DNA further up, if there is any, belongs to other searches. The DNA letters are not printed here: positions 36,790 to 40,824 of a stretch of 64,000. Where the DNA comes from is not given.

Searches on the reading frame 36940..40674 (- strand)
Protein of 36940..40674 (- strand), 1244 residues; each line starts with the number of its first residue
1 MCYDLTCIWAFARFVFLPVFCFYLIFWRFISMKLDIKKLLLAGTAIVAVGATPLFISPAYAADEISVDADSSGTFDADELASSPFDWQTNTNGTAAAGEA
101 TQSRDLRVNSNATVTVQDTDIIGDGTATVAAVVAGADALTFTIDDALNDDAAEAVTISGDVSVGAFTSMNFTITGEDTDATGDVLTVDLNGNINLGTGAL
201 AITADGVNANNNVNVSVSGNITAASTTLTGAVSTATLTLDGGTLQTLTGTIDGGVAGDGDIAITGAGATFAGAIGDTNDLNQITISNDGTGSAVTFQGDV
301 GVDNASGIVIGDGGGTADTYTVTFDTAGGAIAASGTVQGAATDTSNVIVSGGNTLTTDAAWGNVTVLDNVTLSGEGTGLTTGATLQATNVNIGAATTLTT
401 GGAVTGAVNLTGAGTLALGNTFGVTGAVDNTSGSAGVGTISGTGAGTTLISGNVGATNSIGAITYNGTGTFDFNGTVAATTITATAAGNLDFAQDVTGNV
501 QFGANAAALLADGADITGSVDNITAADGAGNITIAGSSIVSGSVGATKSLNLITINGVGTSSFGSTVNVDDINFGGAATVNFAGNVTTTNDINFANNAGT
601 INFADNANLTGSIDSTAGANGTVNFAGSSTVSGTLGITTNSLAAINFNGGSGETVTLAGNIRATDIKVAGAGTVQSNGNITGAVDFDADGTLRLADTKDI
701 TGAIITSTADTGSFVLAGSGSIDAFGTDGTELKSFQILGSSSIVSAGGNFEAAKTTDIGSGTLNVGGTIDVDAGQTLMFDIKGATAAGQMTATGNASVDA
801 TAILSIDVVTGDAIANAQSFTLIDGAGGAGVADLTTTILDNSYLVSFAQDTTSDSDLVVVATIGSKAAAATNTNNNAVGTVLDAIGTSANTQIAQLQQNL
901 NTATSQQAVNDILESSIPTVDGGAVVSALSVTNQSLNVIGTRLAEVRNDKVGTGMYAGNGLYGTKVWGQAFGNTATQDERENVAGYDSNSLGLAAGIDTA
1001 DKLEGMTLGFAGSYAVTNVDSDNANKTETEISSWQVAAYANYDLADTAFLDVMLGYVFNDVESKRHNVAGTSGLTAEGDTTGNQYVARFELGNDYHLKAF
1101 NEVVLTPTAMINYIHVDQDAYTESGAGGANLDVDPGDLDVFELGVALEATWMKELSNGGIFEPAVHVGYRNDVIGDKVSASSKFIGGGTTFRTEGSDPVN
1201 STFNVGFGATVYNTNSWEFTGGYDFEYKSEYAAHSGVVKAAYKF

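Call 44: search_protein_families(library=pfam, proteins=[window:36940-40674:-], max_evalue=0.001)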
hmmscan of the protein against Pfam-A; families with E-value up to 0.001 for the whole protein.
window:36940-40674:- (1244 aa): 1 family
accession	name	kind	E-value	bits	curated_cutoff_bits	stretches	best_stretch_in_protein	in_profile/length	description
PF03797.25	Autotransporter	-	6.8e-47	160.8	26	1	966-1224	1-255/255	Autotransporter beta-domain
